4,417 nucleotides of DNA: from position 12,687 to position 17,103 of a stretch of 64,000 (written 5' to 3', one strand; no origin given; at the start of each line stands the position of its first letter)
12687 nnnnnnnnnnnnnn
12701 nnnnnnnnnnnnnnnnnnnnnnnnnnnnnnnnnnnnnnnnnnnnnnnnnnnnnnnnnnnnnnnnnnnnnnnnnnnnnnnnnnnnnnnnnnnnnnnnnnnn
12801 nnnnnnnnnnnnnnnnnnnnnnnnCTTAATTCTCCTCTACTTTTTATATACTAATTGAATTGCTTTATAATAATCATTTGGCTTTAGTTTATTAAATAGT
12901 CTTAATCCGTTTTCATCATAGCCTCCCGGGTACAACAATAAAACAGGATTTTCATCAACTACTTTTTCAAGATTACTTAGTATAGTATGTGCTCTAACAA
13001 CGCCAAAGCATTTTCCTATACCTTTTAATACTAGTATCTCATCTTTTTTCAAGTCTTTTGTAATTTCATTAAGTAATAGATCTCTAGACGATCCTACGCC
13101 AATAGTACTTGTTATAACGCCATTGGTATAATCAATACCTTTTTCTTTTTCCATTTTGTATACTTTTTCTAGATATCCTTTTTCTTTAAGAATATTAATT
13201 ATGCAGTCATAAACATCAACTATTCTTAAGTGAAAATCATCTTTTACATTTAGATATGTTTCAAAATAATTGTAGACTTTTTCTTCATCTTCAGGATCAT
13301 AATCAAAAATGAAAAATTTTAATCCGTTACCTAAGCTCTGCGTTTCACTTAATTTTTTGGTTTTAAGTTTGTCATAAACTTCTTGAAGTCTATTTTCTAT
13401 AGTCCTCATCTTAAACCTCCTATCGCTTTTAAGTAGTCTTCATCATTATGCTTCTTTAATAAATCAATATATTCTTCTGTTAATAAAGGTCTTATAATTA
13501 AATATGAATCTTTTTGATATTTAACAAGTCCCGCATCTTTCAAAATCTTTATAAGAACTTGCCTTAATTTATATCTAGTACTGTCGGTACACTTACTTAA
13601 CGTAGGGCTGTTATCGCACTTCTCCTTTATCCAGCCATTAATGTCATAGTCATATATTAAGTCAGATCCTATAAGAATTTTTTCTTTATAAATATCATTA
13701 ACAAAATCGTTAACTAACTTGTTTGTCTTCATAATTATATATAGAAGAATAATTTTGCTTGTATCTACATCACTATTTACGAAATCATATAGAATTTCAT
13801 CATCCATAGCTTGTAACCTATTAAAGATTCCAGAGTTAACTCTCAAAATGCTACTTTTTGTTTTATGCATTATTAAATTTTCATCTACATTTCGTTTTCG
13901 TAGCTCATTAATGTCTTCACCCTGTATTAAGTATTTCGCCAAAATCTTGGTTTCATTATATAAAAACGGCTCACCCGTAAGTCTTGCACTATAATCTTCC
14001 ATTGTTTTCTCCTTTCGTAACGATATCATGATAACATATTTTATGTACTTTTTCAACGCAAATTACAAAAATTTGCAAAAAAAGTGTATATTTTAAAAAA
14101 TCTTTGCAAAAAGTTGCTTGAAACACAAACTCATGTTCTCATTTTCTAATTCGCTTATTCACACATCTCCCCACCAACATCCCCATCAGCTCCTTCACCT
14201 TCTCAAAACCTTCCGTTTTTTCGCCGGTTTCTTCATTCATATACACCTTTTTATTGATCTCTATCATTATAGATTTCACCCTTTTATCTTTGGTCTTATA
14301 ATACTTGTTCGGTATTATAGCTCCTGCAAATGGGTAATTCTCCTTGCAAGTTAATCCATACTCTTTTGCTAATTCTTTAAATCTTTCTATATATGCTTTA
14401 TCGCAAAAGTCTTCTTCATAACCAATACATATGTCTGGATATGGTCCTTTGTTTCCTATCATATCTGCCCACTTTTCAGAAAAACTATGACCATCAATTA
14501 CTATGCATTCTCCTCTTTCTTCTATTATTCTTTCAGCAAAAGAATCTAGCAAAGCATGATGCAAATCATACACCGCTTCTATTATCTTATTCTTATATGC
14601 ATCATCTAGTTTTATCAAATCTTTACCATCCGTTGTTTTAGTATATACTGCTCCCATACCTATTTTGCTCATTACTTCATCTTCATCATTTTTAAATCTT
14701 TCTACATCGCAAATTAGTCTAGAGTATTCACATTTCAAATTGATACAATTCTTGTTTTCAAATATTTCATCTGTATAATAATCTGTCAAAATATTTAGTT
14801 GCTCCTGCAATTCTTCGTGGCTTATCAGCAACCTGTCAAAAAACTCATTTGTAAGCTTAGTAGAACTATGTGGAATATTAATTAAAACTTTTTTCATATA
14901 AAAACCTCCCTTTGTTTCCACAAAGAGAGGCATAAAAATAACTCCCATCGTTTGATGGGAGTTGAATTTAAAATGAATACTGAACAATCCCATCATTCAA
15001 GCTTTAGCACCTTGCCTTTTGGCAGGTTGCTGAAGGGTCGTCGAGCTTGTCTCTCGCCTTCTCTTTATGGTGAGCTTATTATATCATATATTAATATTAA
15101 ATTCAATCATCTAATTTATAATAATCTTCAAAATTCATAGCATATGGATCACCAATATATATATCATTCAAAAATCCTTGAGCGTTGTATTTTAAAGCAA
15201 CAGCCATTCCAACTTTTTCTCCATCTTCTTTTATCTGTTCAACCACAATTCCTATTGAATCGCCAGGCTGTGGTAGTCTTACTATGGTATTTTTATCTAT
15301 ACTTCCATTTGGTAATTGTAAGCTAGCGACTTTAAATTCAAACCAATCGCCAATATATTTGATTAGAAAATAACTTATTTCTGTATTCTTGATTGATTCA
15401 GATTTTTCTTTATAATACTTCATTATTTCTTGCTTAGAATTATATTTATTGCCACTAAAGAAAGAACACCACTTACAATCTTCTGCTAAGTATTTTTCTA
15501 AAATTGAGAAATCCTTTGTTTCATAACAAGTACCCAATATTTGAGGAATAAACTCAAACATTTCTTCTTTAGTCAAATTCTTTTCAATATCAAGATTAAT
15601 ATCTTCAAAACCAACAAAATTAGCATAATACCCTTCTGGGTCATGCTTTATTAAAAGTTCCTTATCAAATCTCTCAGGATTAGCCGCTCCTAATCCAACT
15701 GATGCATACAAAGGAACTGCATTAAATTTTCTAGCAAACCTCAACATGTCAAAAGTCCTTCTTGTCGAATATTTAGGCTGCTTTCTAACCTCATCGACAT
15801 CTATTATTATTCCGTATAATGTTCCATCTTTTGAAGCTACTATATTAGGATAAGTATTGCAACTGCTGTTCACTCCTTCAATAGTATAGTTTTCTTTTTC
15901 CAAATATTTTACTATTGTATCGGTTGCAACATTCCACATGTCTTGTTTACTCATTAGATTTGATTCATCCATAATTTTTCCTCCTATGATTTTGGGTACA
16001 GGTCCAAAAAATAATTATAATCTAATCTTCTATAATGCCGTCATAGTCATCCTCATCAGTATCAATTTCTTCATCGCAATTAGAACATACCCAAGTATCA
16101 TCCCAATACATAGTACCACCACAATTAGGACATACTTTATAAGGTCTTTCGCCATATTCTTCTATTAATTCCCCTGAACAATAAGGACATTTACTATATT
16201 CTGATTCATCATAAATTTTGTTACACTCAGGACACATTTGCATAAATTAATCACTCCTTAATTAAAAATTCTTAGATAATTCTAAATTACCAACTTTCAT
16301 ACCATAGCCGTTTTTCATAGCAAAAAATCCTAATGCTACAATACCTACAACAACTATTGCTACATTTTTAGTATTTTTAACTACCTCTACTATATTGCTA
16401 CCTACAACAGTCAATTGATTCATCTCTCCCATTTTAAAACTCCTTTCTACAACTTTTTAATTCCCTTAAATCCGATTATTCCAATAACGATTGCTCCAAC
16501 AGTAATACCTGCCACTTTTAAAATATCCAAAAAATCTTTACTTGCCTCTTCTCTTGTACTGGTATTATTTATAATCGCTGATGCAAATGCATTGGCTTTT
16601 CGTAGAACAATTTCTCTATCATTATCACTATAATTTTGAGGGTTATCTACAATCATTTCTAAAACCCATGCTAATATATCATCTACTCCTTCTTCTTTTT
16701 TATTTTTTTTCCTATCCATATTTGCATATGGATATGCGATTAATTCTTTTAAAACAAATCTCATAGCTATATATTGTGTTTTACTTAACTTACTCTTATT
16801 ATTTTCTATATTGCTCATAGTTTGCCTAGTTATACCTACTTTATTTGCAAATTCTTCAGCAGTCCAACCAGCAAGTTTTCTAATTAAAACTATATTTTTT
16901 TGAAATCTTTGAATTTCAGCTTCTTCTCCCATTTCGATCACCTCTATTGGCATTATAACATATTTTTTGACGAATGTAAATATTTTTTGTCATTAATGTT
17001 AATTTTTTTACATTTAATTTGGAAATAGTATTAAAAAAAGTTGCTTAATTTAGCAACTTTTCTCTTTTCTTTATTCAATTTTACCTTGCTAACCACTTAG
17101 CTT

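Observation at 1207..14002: Type 1 BREX locus lacking brxL, ending instead with a GmrSD-family (BrxU-like) type IV restriction enzyme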

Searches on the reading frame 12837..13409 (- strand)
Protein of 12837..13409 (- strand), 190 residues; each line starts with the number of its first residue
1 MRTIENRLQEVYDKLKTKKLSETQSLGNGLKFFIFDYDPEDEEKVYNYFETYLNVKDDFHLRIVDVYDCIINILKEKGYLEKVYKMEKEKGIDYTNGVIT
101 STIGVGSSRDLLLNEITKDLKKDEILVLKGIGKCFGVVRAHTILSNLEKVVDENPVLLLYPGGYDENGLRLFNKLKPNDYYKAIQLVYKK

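Call 3: search_protein_families(library=pfam, proteins=[window:12837-13409:-])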
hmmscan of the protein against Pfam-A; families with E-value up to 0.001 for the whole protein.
window:12837-13409:- (190 aa): 1 family
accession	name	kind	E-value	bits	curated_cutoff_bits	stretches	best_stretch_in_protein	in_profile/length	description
PF08747.16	BrxB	-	3.5e-32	111.5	26.8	1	64-186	3-124/124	BREX protein BrxB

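Call 4: search_protein_families(library=padloc, proteins=[window:12837-13409:-])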
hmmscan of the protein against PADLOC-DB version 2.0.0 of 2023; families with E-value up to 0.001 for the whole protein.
window:12837-13409:- (190 aa): 7 families
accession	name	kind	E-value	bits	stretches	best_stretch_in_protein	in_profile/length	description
PDLC02463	BrxB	-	1.2e-49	167.1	1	2-188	3-191/193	BrxB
PDLC02466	BrxB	-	8.6e-20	69.4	1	2-187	2-185/185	BrxB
PDLC02468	BrxB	-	2.3e-13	48.7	1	65-187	5-131/135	BrxB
PDLC02461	BrxB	-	3.5e-10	37.9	1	18-166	17-170/200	BrxB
PDLC02462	BrxB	-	2.3e-08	32.2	1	44-186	63-198/202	BrxB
PDLC02469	BrxB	-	3.5e-08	31.3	1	31-179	28-172/184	BrxB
PDLC02459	BrxB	-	1.1e-07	29.8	1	30-182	29-199/203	BrxB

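Call 70: search_protein_families(library=ncbifam, proteins=[window:12837-13409:-], max_evalue=0.00001)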
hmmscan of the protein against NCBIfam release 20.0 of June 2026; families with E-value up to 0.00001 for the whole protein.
window:12837-13409:- (190 aa): 0 families

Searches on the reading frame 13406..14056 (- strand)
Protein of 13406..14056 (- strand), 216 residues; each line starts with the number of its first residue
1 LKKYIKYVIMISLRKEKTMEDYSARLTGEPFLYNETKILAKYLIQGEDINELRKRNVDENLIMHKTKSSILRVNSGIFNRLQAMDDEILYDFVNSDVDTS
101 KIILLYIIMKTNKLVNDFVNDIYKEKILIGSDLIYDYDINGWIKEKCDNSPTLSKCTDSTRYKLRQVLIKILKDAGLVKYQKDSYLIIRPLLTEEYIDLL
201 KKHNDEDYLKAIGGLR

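Call 3: search_protein_families(library=pfam, proteins=[window:13406-14056:-])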
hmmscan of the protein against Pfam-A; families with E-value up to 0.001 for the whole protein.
window:13406-14056:- (216 aa): 1 family
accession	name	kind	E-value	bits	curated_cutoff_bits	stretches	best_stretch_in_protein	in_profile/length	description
PF08849.17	BrxA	-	1.8e-47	161.9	23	1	21-204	2-184/184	BrxA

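Call 4: search_protein_families(library=padloc, proteins=[window:13406-14056:-])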
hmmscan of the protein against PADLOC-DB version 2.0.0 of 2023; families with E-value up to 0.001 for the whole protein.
window:13406-14056:- (216 aa): 13 families
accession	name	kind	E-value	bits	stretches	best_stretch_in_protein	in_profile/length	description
PDLC02451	BrxA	-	7.6e-52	174.4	1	18-215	3-200/201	BrxA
PDLC02447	BrxA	-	3.2e-36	122.9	1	19-215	2-198/199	BrxA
PDLC02452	BrxA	-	1.1e-28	98.2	1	21-211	2-190/204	BrxA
PDLC02443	BrxA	-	3.3e-23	80.5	1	18-207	4-190/203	BrxA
PDLC02440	BrxA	-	4.2e-19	67.2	1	20-200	3-183/199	BrxA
PDLC02457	BrxA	-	1.5e-18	65.3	1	17-212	3-197/201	BrxA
PDLC02441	BrxA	-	1.2e-15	55.9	1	21-206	15-199/209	BrxA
PDLC02438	BrxA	-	2.6e-13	48.3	1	21-179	5-162/200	BrxA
PDLC02446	BrxA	-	6.5e-13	47.1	1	21-205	7-188/211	BrxA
PDLC02439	BrxA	-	1.6e-12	45.3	1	21-210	6-194/200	BrxA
PDLC02445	BrxA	-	2.3e-06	25.5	1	21-182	6-172/262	BrxA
PDLC02458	BrxA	-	0.00016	19.3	1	44-184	28-174/258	BrxA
PDLC02448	BrxA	-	0.00086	16.9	0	87-198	76-182/258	BrxA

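Call 70: search_protein_families(library=ncbifam, proteins=[window:13406-14002:-], max_evalue=0.00001)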
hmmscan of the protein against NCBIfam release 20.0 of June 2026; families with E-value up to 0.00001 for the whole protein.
window:13406-14002:- (198 aa): 0 families

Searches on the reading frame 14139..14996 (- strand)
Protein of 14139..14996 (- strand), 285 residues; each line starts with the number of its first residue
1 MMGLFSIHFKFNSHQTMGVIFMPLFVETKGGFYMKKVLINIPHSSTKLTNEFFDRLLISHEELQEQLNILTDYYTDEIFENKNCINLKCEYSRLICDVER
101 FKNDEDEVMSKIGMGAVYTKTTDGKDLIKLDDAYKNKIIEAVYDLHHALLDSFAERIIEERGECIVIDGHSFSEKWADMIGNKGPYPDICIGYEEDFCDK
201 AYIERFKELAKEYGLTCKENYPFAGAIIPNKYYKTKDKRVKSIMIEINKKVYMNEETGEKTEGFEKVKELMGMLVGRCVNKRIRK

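Call 8: search_protein_families(library=pfam, proteins=[window:14139-14996:-])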
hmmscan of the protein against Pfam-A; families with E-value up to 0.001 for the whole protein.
window:14139-14996:- (285 aa): 1 family
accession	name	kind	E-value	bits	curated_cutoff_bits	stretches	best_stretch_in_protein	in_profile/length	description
PF05013.17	FGase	-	6.2e-41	141.4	28.9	1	37-253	3-219/219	N-formylglutamate amidohydrolase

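Call 12: search_protein_families(library=padloc, proteins=[window:14139-14996:-], max_evalue=0.01)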
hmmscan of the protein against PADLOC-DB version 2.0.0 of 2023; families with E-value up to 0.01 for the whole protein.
window:14139-14996:- (285 aa): 0 families

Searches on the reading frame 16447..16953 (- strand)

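Call 8: search_protein_families(library=pfam, proteins=[window:16447-16953:-])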
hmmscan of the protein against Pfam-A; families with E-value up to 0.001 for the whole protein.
window:16447-16953:- (168 aa): 3 families
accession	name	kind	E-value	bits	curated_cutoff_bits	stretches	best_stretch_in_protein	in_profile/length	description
PF01381.28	HTH_3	-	7.5e-08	32.7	23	1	24-59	4-39/55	Helix-turn-helix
PF12844.13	HTH_19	-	9.8e-06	25.8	30.2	1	21-57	4-40/64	Helix-turn-helix domain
PF13560.12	HTH_31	-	0.00042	21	27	1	25-54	10-39/64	Helix-turn-helix domain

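Call 12: search_protein_families(library=padloc, proteins=[window:16447-16953:-], max_evalue=0.01)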
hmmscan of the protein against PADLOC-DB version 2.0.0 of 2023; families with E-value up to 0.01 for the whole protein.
window:16447-16953:- (168 aa): 8 families
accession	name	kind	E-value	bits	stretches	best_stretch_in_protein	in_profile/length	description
PDLC02926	HTH_VI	-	7.6e-07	27.3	1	17-57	2-42/92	-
PDLC03947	RmrA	-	6.5e-05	19.9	1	25-86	20-81/383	-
PDLC03949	RmrA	-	7.2e-05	19.8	1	19-64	5-50/363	-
PDLC03954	RmrA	-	0.0001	19.3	1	13-74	6-68/380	-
PDLC03944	RmrA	-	0.00012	19.2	1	25-69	15-59/384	-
PDLC03945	RmrA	-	0.0016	15.7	1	19-69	5-55/394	-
PDLC04142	capH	-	0.0066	15.5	1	15-123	5-98/103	capH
PDLC03946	RmrA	-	0.009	12.8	0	19-76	5-58/357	-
